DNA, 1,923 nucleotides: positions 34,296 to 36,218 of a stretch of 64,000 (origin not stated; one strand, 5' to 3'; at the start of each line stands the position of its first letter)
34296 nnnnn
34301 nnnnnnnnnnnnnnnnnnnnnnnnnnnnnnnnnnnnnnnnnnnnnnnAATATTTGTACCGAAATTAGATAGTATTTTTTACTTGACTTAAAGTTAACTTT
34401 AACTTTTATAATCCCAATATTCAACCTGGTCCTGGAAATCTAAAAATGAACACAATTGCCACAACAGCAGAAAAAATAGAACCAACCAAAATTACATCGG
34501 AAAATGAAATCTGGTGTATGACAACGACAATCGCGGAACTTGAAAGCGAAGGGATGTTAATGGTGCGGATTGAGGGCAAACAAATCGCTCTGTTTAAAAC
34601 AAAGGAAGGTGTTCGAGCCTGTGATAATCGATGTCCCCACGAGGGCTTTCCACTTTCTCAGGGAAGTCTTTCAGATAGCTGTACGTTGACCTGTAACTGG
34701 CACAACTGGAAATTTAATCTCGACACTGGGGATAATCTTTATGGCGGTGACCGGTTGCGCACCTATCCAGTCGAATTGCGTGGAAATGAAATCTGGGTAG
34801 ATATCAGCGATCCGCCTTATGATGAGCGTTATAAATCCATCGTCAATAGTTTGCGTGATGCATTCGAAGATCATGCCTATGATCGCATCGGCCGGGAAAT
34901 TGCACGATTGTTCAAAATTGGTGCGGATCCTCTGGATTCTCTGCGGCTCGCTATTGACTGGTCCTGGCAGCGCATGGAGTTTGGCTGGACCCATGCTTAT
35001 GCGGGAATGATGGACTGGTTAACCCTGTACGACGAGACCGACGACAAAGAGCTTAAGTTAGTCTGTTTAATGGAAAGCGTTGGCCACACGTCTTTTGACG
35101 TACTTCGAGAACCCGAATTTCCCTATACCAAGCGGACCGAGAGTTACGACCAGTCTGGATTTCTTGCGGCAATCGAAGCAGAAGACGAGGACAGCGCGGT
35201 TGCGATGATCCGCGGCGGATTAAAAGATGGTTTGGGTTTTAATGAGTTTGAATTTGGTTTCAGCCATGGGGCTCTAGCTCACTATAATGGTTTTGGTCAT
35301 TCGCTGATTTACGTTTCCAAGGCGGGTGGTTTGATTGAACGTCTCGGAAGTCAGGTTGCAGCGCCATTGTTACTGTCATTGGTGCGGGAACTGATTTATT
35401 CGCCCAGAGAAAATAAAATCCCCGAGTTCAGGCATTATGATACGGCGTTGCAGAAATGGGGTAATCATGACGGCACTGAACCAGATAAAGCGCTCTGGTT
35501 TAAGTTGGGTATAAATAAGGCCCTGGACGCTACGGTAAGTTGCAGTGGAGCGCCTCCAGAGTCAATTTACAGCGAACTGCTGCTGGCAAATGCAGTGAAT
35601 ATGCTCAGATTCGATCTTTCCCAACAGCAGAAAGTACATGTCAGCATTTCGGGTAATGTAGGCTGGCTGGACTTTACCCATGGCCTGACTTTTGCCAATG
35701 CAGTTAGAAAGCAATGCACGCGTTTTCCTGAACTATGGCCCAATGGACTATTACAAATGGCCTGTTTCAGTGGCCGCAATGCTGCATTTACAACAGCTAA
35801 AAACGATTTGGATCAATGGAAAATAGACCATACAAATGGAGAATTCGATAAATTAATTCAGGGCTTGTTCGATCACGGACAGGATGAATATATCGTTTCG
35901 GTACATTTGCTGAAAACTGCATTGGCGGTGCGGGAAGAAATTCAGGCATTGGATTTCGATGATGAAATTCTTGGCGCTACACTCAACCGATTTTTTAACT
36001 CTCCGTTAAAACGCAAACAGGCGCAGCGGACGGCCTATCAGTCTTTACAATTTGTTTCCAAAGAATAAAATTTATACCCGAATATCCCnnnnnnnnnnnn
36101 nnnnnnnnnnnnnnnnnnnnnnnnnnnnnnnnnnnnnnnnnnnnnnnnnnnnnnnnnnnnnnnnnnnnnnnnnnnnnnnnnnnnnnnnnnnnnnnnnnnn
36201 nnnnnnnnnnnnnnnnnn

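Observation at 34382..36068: Canonical SoxR-box promoter drives an uncharacterised 540-aa Rieske protein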

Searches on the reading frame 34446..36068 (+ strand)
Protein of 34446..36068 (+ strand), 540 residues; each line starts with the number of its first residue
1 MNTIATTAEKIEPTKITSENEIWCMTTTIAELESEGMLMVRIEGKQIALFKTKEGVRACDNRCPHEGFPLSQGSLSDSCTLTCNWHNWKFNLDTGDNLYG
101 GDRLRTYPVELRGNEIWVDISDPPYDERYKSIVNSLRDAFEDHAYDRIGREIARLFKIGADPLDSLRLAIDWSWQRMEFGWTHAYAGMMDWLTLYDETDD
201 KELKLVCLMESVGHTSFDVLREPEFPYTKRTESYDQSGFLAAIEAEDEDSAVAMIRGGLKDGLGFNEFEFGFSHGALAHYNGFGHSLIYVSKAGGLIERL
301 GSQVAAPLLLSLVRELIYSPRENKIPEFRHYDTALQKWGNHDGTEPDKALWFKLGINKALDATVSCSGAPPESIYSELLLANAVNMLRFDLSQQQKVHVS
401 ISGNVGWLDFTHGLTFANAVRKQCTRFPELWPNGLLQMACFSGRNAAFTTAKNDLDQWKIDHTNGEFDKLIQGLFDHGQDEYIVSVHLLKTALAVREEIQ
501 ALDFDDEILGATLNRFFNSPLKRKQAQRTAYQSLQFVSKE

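Call 3: search_protein_families(library=pfam, proteins=[window:34446-36068:+], max_evalue=0.01)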
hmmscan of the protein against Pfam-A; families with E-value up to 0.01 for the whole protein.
window:34446-36068:+ (540 aa): 4 families
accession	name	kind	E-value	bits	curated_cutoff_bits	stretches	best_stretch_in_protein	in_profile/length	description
PF00355.32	Rieske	-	1.3e-15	57.5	20.3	1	23-96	2-74/88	Rieske [2Fe-2S] domain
PF13806.12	Rieske_2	-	7.8e-09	35.8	27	1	23-118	2-103/104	Rieske-like [2Fe-2S] domain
PF22543.2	Rieske_4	-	1.4e-06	29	28.4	1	39-99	16-79/119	Soluble Rieske-type ferredoxin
PF14407.11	Frankia_peptide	-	0.0019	18.9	48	1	131-173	18-60/63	Ribosomally synthesized peptide prototyped by Frankia Franean1_4349.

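Call 4: search_protein_families(library=ncbifam, proteins=[window:34446-36068:+], max_evalue=0.01)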
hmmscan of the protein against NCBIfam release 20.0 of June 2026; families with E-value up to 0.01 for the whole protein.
window:34446-36068:+ (540 aa): 8 families
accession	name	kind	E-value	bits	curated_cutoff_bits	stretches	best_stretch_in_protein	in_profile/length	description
TIGR02378.1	nirD_assim_sml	equivalog_domain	8.1e-15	54.9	74.65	1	23-119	2-104/105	nitrite reductase small subunit NirD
NF042948.2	3PPDioc_HcaC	equivalog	1.9e-13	50.6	150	1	29-121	9-103/105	3-phenylpropionate/cinnamic acid dioxygenase ferredoxin subunit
NF007422.0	PRK09965.1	equivalog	2.1e-12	47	113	1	29-122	9-102/106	bifunctional 3-phenylpropionate/cinnamic acid dioxygenase ferredoxin subunit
NF052579.1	BetMthstMoxSdmAMthl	equivalog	1.1e-09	37.8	600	1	20-125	15-131/351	4beta-methylsterol monooxygenase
NF041683.1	ant_diox_AndAb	equivalog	1.2e-08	35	150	1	23-118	2-98/100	anthranilate 1,2-dioxygenase ferredoxin subunit AndAb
TIGR02377.1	MocE_fam_FeS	subfamily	4e-07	30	136.15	1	23-120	2-101/101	MocE family 2Fe-2S type ferredoxin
NF058607.1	GlBtMonoOxGbcA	equivalog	2.5e-05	22.9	670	1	23-104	56-138/420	glycine betaine monooxygenase oxygenase subunit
NF041174.1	SDX_Thmprot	equivalog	0.004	17.3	170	1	23-98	2-77/109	sulredoxin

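Call 5: find_homologous_proteins(query=window:34446-36068:+)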
Query window:34446-36068:+ (540 aa): 3450 proteins with E <= 0.001 among 8000 candidates; the best 120 are listed.
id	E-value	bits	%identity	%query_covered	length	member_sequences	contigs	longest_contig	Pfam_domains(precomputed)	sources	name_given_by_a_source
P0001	0.0e+0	1266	100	100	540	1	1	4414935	PF00355.33,PF13806.13,PF22543.3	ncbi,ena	-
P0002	5.8e-248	842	67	99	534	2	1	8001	PF00355.33,PF13806.13,PF22543.3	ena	-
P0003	1.1e-244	831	67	98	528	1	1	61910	PF00355.33,PF13806.13,PF22543.3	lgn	-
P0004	1.6e-244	831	66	98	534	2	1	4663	PF00355.33,PF13806.13,PF22543.3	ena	-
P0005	3.2e-244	830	69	97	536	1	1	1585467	PF00355.33,PF13806.13,PF22543.3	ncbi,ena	-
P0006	6.6e-244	829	67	99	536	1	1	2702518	PF00355.33,PF13806.13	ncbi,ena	-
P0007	2.1e-243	827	67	97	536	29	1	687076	PF00355.33,PF13806.13,PF22543.3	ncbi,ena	-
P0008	3.4e-243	826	66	97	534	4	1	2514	PF00355.33,PF13806.13,PF22543.3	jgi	-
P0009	4.1e-243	826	67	96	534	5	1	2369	PF00355.33,PF13806.13,PF22543.3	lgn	-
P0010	7.1e-243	825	67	98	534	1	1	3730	PF00355.33,PF13806.13,PF22543.3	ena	-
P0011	8.0e-243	825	68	97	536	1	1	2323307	PF00355.33,PF13806.13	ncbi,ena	-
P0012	1.0e-242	825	67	99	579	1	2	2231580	PF00355.33,PF13806.13,PF22543.3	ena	-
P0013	1.3e-242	824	66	95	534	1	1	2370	PF00355.33,PF13806.13,PF22543.3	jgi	-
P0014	2.1e-242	824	65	98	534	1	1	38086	PF00355.33,PF13806.13,PF22543.3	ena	-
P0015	3.3e-242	823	67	98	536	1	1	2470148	PF00355.33,PF13806.13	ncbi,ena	-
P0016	3.5e-241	820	64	99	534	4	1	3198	PF00355.33,PF13806.13,PF22543.3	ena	-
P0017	5.0e-241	819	68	93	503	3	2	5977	PF00355.33,PF13806.13,PF22543.3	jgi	-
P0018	7.1e-241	819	65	99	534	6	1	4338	PF00355.33,PF13806.13,PF22543.3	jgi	jgi:nitrite reductase/ring-hydroxylating ferredoxin subunit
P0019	8.6e-241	818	66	97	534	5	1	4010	PF00355.33,PF13806.13,PF22543.3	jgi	jgi:nitrite reductase/ring-hydroxylating ferredoxin subunit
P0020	4.4e-240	816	66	98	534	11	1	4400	PF00355.33,PF13806.13,PF22543.3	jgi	jgi:nitrite reductase/ring-hydroxylating ferredoxin subunit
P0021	7.6e-240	815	67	93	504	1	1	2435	PF00355.33,PF13806.13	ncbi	-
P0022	9.9e-240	815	66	99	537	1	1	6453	PF00355.33,PF13806.13,PF22543.3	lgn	-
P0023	3.2e-239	813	66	96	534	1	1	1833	PF00355.33,PF13806.13,PF22543.3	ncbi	-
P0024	5.6e-239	812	65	97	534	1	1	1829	PF00355.33,PF13806.13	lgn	-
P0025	1.1e-238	811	66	97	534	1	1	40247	PF00355.33,PF13806.13,PF22543.3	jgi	-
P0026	1.9e-238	811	67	97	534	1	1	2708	PF00355.33,PF13806.13,PF22543.3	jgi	jgi:nitrite reductase/ring-hydroxylating ferredoxin subunit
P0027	2.1e-238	810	64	97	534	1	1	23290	PF00355.33,PF13806.13,PF22543.3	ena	-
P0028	2.2e-238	810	65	98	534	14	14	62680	PF00355.33,PF13806.13,PF22543.3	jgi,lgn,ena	-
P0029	2.3e-238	810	66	96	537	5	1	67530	PF00355.33,PF13806.13,PF22543.3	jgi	jgi:nitrite reductase/ring-hydroxylating ferredoxin subunit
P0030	3.5e-238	810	66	97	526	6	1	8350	PF00355.33,PF13806.13,PF22543.3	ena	-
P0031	4.7e-238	809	67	95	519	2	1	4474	PF00355.33,PF13806.13,PF22543.3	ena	-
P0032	5.6e-238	809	66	97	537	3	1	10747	PF00355.33,PF13806.13,PF22543.3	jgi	jgi:nitrite reductase/ring-hydroxylating ferredoxin subunit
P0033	8.4e-238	809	66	96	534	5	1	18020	PF00355.33,PF13806.13,PF22543.3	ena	-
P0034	8.8e-238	808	69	93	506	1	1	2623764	PF00355.33,PF13806.13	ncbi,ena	-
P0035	9.2e-238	808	67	96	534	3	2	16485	PF00355.33,PF13806.13,PF22543.3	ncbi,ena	-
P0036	1.1e-237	808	65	98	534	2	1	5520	PF00355.33,PF13806.13,PF22543.3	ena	-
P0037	1.5e-237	808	65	98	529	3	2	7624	PF00355.33,PF13806.13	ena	-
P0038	3.0e-237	807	62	99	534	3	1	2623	PF00355.33,PF13806.13,PF22543.3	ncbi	-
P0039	4.7e-237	806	66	96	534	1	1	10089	PF00355.33,PF13806.13,PF22543.3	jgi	jgi:nitrite reductase/ring-hydroxylating ferredoxin subunit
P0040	6.0e-237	806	65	96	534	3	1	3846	PF00355.33,PF13806.13,PF22543.3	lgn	-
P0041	1.6e-236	804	63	100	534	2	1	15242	PF00355.33,PF13806.13,PF22543.3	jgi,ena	jgi:nitrite reductase/ring-hydroxylating ferredoxin subunit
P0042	2.0e-236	804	64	98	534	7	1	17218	PF00355.33,PF13806.13,PF22543.3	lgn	-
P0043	2.3e-236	804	63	100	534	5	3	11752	PF00355.33,PF13806.13,PF22543.3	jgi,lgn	jgi:nitrite reductase/ring-hydroxylating ferredoxin subunit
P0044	2.5e-236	804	64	97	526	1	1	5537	PF00355.33,PF13806.13,PF22543.3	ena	-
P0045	3.7e-236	803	62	100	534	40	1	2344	PF00355.33,PF13806.13,PF22543.3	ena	-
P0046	4.1e-236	803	64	98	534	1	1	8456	PF00355.33,PF13806.13,PF22543.3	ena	-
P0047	5.6e-236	803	65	97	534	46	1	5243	PF00355.33,PF13806.13,PF22543.3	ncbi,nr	ncbi:MAG: Rieske (2Fe-2S) protein [Gammaproteobacteria bacterium]|nr:MAG: Rieske (2Fe-2S) protein [G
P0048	9.2e-236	802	64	97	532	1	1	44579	PF00355.33,PF13806.13,PF22543.3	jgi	jgi:nitrite reductase/ring-hydroxylating ferredoxin subunit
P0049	1.6e-235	801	64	97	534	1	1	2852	PF00355.33,PF13806.13,PF22543.3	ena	-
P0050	1.9e-235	801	63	97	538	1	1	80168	PF00355.33,PF13806.13,PF22543.3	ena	-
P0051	2.0e-235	801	64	99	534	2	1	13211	PF00355.33,PF13806.13,PF22543.3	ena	-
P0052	2.0e-235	801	64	96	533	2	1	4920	PF00355.33,PF13806.13,PF22543.3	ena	-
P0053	2.6e-235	800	65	98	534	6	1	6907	PF00355.33,PF13806.13,PF22543.3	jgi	-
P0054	2.8e-235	800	63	99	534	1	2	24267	PF00355.33,PF13806.13,PF22543.3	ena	-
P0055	2.9e-235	800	64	98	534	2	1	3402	PF00355.33,PF13806.13,PF22543.3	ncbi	-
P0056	4.3e-235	800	64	97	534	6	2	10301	PF00355.33,PF13806.13,PF22543.3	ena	-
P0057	5.2e-235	799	64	96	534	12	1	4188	PF00355.33,PF13806.13,PF22543.3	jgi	jgi:nitrite reductase/ring-hydroxylating ferredoxin subunit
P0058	7.5e-235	799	67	95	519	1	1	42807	PF00355.33,PF13806.13,PF22543.3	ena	-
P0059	2.3e-234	797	64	100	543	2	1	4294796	PF00355.33,PF13806.13,PF22543.3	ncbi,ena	-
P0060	2.3e-234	797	65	96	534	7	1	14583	PF00355.33,PF13806.13,PF22543.3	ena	-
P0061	2.5e-234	797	66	95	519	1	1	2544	PF00355.33,PF13806.13,PF22543.3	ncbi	-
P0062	3.7e-234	796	64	96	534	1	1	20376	PF00355.33,PF13806.13,PF22543.3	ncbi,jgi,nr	ncbi:MAG: Rieske 2Fe-2S domain-containing protein [Gammaproteobacteria bacterium]|nr:Rieske 2Fe-2S d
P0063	4.3e-234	796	63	98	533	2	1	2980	PF00355.33,PF13806.13,PF22543.3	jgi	jgi:nitrite reductase/ring-hydroxylating ferredoxin subunit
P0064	6.5e-234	796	63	97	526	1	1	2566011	PF00355.33,PF13806.13,PF22543.3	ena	-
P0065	7.1e-234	796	64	98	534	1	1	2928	PF00355.33,PF13806.13,PF22543.3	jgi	-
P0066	7.4e-234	795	67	93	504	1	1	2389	PF00355.33,PF22543.3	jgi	-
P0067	1.0e-233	795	62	99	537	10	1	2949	PF00355.33,PF13806.13,PF22543.3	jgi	jgi:nitrite reductase/ring-hydroxylating ferredoxin subunit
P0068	1.2e-233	795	63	97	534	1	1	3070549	PF00355.33,PF13806.13,PF22543.3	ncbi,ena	-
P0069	1.2e-233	795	65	96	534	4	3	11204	PF00355.33,PF13806.13,PF22543.3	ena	-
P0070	1.3e-233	795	63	97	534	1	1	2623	PF00355.33,PF13806.13,PF22543.3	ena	-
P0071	1.5e-233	794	64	97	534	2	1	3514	PF00355.33,PF13806.13,PF22543.3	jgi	-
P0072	2.3e-233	794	64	98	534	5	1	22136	PF00355.33,PF13806.13,PF22543.3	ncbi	-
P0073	3.3e-233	793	65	95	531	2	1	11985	PF00355.33,PF13806.13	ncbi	ncbi:MAG: Rieske (2Fe-2S) protein [Gammaproteobacteria bacterium]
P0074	3.4e-233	793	66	96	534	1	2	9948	PF00355.33,PF13806.13,PF22543.3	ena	-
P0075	4.6e-233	793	65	96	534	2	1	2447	PF00355.33,PF13806.13,PF22543.3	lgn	-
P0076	6.1e-233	792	64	97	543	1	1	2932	PF00355.33,PF13806.13,PF22543.3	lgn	-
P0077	7.8e-233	792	64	97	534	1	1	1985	PF00355.33,PF13806.13,PF22543.3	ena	-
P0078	1.0e-232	792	62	98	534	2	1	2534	PF00355.33,PF13806.13,PF22543.3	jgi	jgi:nitrite reductase/ring-hydroxylating ferredoxin subunit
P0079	1.5e-232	791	64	96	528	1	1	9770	PF00355.33,PF13806.13,PF22543.3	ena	-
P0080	1.6e-232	791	63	99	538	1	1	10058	PF00355.33,PF13806.13,PF22543.3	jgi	-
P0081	2.2e-232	791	63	96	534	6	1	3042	PF00355.33,PF13806.13,PF22543.3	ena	-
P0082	2.4e-232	791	64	96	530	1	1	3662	PF00355.33,PF13806.13,PF22543.3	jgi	-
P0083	2.6e-232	790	64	98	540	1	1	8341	PF00355.33,PF13806.13,PF22543.3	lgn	-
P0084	4.7e-232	790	65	96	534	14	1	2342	PF00355.33,PF13806.13,PF22543.3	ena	-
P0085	1.1e-231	788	63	98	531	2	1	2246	PF00355.33,PF13806.13,PF22543.3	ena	-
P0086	1.1e-231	788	64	97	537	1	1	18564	PF00355.33,PF13806.13,PF22543.3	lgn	-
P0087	1.4e-231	788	64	96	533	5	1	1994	PF00355.33,PF13806.13,PF22543.3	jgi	-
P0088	1.7e-231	788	66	96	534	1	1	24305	PF00355.33,PF13806.13,PF22543.3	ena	-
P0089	2.3e-231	787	64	96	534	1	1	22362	PF00355.33,PF13806.13,PF22543.3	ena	-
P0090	3.1e-231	787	63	98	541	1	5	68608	PF00355.33,PF13806.13,PF22543.3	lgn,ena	-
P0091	3.9e-231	787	63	98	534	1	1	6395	PF00355.33,PF13806.13,PF22543.3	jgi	jgi:nitrite reductase/ring-hydroxylating ferredoxin subunit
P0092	5.1e-231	786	63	97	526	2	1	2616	PF00355.33,PF13806.13,PF22543.3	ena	-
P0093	6.1e-231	786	64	96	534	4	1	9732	PF00355.33,PF13806.13,PF22543.3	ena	-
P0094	7.1e-231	786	63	99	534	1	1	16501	PF00355.33,PF13806.13,PF22543.3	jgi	jgi:nitrite reductase/ring-hydroxylating ferredoxin subunit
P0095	8.6e-231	785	64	96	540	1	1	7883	PF00355.33,PF13806.13,PF22543.3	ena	-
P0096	1.4e-230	785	63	99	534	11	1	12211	PF00355.33,PF13806.13,PF22543.3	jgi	-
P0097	1.5e-230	785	63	98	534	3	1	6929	PF00355.33,PF13806.13,PF22543.3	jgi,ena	-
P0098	1.6e-230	784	65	96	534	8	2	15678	PF00355.33,PF13806.13,PF22543.3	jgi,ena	-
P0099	1.8e-230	784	63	98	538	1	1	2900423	PF00355.33,PF13806.13,PF22543.3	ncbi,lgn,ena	-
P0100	2.3e-230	784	63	96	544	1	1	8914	PF00355.33,PF13806.13,PF22543.3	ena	-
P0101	2.8e-230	784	62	97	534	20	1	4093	PF00355.33,PF13806.13,PF22543.3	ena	-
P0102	3.3e-230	783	61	100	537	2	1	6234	PF00355.33,PF13806.13,PF22543.3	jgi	jgi:nitrite reductase/ring-hydroxylating ferredoxin subunit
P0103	3.7e-230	783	64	96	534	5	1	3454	PF00355.33,PF13806.13,PF22543.3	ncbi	-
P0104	5.4e-230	783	64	96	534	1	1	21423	PF00355.33,PF13806.13,PF22543.3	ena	-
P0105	6.9e-230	782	64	96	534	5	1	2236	PF00355.33,PF13806.13,PF22543.3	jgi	jgi:nitrite reductase/ring-hydroxylating ferredoxin subunit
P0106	7.4e-230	782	64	96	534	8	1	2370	PF00355.33,PF13806.13,PF22543.3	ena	-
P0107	8.7e-230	782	63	98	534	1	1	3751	PF00355.33,PF13806.13,PF22543.3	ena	-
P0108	1.1e-229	782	62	98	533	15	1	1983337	PF00355.33,PF13806.13,PF22543.3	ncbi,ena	-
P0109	1.4e-229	781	63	99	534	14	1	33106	PF00355.33,PF13806.13,PF22543.3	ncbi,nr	ncbi:MAG: Rieske (2Fe-2S) protein [Gammaproteobacteria bacterium]|nr:Rieske (2Fe-2S) protein [Gammap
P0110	2.2e-229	781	63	99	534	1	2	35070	PF00355.33,PF13806.13,PF22543.3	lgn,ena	-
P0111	3.0e-229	780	64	96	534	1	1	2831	PF00355.33,PF13806.13,PF22543.3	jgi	-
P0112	3.2e-229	780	63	97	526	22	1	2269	PF00355.33,PF13806.13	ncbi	-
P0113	3.6e-229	780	64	96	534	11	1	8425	PF00355.33,PF13806.13,PF22543.3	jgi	jgi:nitrite reductase/ring-hydroxylating ferredoxin subunit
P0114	4.3e-229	780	64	98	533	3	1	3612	PF00355.33,PF13806.13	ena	-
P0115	5.2e-229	779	63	96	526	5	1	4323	PF00355.33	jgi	jgi:nitrite reductase/ring-hydroxylating ferredoxin subunit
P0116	5.3e-229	779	64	98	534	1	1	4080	PF00355.33,PF13806.13,PF22543.3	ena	-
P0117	5.5e-229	779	61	97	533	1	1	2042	PF00355.33,PF13806.13,PF22543.3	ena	-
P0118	6.2e-229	779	63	96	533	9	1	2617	PF00355.33,PF13806.13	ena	-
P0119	6.9e-229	779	62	100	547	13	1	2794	PF00355.33,PF13806.13,PF22543.3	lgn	-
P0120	7.2e-229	779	62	98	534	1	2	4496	PF00355.33,PF13806.13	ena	-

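Call 7: find_encoding_contigs(protein=P0001, flank=6000, max_places=3)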
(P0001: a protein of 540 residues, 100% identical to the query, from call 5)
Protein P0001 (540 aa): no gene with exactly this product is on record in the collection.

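Call 8: find_related_loci(query=window:34446-36068:+, collection=genome_contigs, flank=4000)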
Query window:34446-36068:+ (540 aa) in genome_contigs; peptide patterns used: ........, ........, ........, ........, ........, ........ (x = any residue, [..] = any of these).
599 stretches matched a pattern (row limit reached: there are more); 571 encode a relative of the query (tblastn E <= 1e-3); the best 80 are kept; 80 distinct loci.
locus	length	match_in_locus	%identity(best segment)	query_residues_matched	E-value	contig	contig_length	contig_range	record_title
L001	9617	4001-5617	68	4-540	0e+0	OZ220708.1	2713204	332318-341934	MAG: Arenicellales bacterium isolate a09e4232-3a37-4cba-b47e-813f1f4ff435 genome assembly, chromosome: 1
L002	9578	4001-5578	68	19-540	0e+0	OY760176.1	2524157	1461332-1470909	MAG: Arenicellales bacterium isolate 651961eb-ab73-42ae-b734-39a1bf63a7e4 genome assembly, chromosome: 1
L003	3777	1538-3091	67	25-540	0e+0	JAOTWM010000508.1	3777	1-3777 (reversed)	MAG: Gammaproteobacteria bacterium isolate 13_May_SF_Bin80 13_May_SF_Bin80_scaffold_26566_c1, whole genome shotgun seque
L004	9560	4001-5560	67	23-540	0e+0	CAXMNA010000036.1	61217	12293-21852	MAG: uncultured Gammaproteobacteria bacterium isolate 07C-BC-St02_bin.9.orig genome assembly, contig: k141_4418900, whol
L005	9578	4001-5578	68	19-540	0e+0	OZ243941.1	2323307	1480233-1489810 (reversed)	MAG: Candidatus Poriferihabitaceae bacterium isolate 39e65027-350b-404d-9bbf-9fbc4c2fdd17 genome assembly, chromosome: 1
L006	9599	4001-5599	67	10-540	0e+0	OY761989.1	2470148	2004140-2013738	MAG: Arenicellales bacterium isolate bc206049-28f6-43b1-86d3-b9ef42dd2f61 genome assembly, chromosome: 1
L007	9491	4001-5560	67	23-540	0e+0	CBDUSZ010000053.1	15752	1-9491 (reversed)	MAG TPA_asm: uncultured bacterium isolate SRR21487745_binner13_Refined_35 genome assembly, contig: ERZ25073593.639, whol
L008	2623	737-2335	62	8-540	0e+0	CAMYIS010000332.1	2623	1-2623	MAG: uncultured Woeseiaceae bacterium isolate FCS_Gamma_093 genome assembly, contig: scaffold_28635, whole genome shotgu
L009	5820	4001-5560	65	23-540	0e+0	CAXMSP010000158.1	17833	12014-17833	MAG: uncultured Gammaproteobacteria bacterium isolate 10C-St20-MC-01_bin.30.orig genome assembly, contig: k141_3687174,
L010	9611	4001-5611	64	6-540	0e+0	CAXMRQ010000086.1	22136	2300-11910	MAG: uncultured Gammaproteobacteria bacterium isolate 10C-St20-MC-01_bin.27.orig genome assembly, contig: k141_2529939,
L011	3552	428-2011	65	15-540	0e+0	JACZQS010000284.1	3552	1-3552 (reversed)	MAG: Proteobacteria bacterium isolate B24D1T1 B24D1T1_NODE13102, whole genome shotgun sequence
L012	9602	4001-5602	63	4-540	0e+0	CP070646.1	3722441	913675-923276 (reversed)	MAG: Gammaproteobacteria bacterium isolate bin89 chromosome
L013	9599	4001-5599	63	12-538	0e+0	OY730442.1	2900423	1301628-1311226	MAG: Arenicellales bacterium isolate a2271f91-884a-4664-afb6-7c1ea3e8873e genome assembly, chromosome: 1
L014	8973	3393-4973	64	16-540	0e+0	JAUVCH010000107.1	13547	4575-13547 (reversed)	MAG: Gammaproteobacteria bacterium isolate CSMAG_266 CSMAG_266_k141_5008010_length_13547_cov_8.0000, whole genome shotgu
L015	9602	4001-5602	62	1-540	0e+0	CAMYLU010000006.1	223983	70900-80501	MAG: uncultured Gammaproteobacteria bacterium isolate FCS_Gamma_010 genome assembly, contig: scaffold_8, whole genome sh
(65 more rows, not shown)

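Call 12: search_solved_structures(query=window:34446-36065:+, max_evalue=1)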
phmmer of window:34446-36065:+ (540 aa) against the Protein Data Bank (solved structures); distinct sequences matched with E-value up to 1: 38.
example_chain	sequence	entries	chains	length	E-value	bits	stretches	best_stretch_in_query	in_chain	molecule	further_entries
4p1c_H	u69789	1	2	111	5.7e-10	41.6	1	42-119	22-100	Toluene-4-monooxygenase system ferredoxin subunit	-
1vm9_A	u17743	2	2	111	6.2e-10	41.5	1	43-119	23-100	Toluene-4-monooxygenase system protein C | Toluene-4-monooxygenase system ferredoxin subunit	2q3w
4p1b_H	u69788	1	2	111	6.6e-10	41.4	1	43-119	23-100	Toluene-4-monooxygenase system ferredoxin subunit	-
1sjg_A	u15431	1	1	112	1.3e-09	40.5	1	43-119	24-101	Toluene-4-monooxygenase system protein C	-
2qpz_A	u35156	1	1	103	7.1e-09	38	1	23-121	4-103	Naphthalene 1,2-dioxygenase system ferredoxin subunit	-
3d89_A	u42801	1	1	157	1.4e-06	30.4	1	34-100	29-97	Rieske domain-containing protein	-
5bok_A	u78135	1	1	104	1.8e-06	30.1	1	22-116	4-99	Ferredoxin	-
2e4p_A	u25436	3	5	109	5.7e-06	28.4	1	31-121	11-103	Biphenyl dioxygenase ferredoxin subunit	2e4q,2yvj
6wn3_A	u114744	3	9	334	3.2e-05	25.9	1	23-92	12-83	SxtT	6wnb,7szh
6y9c_A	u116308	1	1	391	5.7e-05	25.1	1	23-94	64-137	Carnitine monooxygenase oxygenase subunit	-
6y8j_A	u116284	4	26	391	5.7e-05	25.1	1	23-94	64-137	Carnitine monooxygenase oxygenase subunit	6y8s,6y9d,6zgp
7qwt_A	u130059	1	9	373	6.1e-05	25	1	22-123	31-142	Rieske (2Fe-2S) domain protein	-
1fqt_A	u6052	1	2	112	6.4e-05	24.9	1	37-120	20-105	RIESKE-TYPE FERREDOXIN OF BIPHENYL DIOXYGENASE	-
3gcf_A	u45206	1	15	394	0.00011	24.2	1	33-96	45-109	Terminal oxygenase component of carbazole 1,9a-dioxygenase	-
6wnc_A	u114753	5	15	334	0.00031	22.7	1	36-92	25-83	SxtDIOX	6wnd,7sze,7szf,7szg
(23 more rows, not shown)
